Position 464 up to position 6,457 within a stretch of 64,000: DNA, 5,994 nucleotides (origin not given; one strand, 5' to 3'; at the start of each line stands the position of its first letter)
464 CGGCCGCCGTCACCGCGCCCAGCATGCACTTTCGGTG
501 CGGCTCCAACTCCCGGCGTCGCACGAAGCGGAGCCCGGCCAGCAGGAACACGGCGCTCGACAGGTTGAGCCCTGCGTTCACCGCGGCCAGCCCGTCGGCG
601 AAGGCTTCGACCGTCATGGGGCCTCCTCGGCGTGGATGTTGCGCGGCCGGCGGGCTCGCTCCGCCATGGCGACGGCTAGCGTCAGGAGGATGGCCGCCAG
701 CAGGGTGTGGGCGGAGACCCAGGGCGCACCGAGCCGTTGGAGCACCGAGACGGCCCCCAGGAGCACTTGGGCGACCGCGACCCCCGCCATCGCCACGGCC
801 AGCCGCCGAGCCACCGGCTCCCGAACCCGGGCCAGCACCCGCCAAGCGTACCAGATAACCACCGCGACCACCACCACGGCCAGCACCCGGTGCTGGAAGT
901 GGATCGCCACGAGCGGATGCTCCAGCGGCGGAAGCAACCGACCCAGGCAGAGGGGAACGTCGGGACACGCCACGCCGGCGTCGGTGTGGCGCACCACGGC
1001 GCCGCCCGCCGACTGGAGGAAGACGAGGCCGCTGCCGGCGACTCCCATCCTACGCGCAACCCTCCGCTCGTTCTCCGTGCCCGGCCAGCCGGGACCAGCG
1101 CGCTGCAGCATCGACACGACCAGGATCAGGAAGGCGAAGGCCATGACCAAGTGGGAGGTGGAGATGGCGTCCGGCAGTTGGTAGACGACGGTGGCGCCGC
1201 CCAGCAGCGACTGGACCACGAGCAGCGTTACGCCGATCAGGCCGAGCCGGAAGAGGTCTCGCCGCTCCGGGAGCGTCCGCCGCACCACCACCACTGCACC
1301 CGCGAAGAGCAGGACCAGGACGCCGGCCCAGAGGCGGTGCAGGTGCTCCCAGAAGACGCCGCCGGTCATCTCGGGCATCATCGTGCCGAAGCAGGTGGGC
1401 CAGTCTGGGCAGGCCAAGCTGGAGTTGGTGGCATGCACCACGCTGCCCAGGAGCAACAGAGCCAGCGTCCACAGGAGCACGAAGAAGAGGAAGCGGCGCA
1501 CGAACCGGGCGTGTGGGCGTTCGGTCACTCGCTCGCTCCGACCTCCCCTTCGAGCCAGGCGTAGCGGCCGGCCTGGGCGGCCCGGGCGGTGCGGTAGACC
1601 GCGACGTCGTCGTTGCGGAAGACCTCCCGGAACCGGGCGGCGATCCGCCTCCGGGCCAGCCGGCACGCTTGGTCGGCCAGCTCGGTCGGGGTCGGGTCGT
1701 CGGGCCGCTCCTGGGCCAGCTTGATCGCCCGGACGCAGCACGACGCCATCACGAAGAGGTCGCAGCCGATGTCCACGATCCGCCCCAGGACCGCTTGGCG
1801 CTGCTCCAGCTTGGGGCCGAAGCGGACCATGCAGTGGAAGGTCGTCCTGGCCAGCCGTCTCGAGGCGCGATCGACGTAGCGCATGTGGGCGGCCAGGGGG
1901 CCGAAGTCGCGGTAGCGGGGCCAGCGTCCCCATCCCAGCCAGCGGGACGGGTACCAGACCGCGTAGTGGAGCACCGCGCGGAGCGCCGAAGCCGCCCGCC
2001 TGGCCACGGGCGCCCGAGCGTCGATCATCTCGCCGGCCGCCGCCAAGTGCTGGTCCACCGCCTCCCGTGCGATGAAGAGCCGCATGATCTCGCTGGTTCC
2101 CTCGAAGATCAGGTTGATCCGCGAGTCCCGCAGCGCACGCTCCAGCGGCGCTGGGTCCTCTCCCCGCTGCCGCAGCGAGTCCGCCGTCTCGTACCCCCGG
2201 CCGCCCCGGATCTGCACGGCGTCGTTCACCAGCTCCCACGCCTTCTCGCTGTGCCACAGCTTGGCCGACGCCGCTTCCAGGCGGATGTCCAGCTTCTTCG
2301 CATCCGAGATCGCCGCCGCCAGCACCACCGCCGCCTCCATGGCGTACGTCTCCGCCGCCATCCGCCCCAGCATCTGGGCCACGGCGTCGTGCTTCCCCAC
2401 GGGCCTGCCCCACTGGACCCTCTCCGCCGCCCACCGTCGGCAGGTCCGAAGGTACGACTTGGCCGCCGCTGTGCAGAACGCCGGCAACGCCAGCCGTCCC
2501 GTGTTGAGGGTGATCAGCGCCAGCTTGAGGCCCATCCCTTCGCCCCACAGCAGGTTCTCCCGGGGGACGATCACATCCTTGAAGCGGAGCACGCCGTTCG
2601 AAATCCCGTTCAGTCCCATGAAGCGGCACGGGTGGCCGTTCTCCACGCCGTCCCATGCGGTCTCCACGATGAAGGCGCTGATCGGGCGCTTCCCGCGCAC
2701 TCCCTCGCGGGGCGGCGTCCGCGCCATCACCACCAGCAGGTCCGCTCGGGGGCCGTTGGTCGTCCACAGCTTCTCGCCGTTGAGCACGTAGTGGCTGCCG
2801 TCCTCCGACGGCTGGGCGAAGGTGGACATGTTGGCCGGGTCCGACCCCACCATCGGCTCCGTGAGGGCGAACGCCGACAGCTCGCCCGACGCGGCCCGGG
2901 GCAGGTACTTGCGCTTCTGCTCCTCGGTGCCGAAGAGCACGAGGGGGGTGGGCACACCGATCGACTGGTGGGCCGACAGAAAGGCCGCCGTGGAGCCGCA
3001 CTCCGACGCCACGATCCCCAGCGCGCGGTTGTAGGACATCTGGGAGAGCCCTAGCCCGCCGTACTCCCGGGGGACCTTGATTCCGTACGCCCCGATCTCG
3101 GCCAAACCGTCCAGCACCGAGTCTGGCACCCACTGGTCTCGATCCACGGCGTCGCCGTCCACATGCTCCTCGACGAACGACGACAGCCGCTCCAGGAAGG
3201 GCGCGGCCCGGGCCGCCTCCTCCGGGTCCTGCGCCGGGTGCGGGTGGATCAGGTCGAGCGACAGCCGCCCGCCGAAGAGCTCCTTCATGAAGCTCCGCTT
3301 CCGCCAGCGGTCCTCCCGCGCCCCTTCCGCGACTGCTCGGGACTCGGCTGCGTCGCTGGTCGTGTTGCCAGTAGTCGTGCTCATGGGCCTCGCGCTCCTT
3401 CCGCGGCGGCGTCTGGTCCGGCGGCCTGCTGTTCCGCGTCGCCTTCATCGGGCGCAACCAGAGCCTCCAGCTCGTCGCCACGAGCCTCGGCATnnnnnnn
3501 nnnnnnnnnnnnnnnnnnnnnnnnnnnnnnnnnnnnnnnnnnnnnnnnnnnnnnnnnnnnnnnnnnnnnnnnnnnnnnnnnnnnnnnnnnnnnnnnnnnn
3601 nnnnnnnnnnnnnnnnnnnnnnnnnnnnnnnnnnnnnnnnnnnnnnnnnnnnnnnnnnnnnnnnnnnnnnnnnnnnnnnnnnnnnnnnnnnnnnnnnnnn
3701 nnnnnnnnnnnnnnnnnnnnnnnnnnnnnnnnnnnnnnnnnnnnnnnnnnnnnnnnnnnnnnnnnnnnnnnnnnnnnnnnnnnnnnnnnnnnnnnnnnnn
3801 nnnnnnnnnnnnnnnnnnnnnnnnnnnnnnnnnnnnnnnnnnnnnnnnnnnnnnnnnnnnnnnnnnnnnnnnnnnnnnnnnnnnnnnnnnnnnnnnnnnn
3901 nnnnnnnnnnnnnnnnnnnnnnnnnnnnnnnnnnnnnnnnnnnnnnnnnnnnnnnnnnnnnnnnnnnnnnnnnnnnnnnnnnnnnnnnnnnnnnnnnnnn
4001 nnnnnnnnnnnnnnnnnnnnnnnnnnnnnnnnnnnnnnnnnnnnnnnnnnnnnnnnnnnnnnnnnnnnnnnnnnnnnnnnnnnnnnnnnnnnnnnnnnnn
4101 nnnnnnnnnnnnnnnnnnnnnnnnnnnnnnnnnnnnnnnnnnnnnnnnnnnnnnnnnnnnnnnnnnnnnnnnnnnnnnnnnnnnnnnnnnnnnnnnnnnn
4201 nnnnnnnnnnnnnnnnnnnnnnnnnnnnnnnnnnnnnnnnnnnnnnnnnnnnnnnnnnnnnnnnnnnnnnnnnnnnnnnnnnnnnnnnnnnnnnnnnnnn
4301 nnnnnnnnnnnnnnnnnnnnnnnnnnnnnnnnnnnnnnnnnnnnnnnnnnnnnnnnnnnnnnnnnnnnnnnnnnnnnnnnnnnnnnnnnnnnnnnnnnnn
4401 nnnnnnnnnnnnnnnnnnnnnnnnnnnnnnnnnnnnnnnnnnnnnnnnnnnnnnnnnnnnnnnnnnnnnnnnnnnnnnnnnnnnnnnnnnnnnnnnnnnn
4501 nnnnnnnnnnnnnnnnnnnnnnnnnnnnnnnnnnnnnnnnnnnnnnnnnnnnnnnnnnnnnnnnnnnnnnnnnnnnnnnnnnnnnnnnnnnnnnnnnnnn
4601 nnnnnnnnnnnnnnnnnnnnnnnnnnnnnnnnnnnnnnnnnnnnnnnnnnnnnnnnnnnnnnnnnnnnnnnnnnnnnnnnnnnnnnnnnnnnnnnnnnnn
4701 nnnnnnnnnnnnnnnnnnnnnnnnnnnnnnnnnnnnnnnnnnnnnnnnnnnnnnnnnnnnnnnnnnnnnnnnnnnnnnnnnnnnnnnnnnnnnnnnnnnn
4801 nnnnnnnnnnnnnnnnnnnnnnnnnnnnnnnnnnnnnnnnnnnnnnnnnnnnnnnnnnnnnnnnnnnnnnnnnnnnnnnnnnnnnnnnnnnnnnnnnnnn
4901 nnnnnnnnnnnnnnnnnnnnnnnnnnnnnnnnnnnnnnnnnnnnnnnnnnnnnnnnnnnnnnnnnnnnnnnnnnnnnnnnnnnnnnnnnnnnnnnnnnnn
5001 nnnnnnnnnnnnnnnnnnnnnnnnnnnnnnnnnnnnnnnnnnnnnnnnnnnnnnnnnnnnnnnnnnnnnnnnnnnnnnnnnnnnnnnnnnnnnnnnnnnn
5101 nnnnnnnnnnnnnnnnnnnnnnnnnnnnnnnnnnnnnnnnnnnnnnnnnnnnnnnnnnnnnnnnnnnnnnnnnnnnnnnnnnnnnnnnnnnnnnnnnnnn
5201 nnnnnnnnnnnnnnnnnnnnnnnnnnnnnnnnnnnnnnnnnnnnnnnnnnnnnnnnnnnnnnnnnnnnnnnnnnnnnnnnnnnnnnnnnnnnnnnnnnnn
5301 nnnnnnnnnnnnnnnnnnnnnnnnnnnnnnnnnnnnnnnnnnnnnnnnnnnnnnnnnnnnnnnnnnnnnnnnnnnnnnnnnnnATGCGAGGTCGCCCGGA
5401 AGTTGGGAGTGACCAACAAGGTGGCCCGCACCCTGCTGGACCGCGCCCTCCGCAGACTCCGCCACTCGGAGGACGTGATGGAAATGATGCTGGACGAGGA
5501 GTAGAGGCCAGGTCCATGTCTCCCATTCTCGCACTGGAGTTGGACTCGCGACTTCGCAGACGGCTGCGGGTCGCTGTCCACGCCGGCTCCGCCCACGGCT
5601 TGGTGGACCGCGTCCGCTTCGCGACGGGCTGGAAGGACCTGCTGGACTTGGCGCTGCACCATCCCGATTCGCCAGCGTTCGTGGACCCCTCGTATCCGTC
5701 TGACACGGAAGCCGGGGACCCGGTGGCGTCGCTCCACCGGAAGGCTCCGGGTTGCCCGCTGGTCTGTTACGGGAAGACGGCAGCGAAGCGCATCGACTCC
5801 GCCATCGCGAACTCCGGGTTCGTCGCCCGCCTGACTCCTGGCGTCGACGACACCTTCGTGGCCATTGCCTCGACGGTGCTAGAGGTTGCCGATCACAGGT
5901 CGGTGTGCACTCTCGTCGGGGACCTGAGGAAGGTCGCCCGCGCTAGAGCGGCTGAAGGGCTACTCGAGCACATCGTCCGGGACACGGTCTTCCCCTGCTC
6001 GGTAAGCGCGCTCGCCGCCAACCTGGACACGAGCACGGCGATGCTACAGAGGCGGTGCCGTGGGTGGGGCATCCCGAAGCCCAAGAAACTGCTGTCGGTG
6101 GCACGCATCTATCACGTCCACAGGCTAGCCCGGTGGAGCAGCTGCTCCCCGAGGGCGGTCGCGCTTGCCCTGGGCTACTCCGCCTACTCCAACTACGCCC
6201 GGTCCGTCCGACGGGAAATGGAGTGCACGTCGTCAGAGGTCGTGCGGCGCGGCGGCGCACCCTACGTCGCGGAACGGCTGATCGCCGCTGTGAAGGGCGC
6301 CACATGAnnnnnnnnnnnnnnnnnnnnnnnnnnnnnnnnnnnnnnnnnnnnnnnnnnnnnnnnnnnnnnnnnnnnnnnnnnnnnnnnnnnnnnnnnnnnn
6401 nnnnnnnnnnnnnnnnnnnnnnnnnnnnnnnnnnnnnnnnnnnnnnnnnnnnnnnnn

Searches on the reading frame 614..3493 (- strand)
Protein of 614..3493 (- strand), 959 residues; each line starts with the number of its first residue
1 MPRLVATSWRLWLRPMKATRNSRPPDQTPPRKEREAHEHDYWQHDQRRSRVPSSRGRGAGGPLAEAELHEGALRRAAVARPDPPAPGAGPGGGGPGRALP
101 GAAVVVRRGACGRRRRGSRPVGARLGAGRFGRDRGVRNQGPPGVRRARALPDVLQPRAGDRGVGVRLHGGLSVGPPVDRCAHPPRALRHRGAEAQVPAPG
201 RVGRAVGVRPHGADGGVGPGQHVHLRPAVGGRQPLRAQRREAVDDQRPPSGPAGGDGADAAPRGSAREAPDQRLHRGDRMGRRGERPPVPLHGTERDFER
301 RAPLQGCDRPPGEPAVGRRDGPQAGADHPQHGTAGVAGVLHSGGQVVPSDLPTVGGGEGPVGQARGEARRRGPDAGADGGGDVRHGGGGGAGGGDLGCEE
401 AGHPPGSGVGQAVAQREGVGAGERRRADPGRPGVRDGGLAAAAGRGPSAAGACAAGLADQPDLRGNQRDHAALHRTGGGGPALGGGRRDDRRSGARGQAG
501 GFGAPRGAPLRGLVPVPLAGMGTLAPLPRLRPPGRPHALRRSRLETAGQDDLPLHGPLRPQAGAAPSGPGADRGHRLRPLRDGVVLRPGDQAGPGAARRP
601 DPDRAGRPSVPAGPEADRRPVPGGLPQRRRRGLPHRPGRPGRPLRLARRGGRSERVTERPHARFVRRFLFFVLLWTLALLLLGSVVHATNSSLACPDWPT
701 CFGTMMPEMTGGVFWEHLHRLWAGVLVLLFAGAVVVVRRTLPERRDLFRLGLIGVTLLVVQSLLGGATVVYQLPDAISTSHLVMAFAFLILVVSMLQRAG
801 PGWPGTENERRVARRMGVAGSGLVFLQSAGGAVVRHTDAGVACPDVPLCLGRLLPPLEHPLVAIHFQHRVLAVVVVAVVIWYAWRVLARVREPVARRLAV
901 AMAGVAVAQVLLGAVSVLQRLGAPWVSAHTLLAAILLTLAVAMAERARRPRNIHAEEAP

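Call 23: search_protein_families(library=pfam, proteins=[window:614-3493:-])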
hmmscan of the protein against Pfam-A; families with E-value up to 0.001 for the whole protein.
window:614-3493:- (959 aa): 1 family
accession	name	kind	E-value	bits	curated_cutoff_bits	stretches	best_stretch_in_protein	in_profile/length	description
PF02628.20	COX15-CtaA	-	3.1e-43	148.5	29.9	1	666-941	1-322/322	Cytochrome oxidase assembly protein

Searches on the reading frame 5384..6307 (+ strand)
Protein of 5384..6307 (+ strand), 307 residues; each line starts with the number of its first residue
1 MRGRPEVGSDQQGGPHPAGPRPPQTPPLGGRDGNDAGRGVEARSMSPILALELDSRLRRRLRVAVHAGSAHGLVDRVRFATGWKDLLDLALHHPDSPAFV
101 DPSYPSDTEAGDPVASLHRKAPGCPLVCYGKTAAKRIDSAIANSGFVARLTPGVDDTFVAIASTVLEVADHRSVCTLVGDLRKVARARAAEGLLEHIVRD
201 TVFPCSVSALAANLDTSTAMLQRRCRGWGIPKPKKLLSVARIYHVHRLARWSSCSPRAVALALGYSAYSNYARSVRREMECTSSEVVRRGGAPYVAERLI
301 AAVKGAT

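Call 8: search_protein_families(library=pfam, proteins=[window:5384-6307:+])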
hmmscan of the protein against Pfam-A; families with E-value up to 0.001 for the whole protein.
window:5384-6307:+ (307 aa): 1 family
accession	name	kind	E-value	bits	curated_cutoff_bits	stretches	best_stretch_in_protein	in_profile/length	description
PF12833.13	HTH_18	-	5.5e-08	33.4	33.6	1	210-288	1-79/80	Helix-turn-helix domain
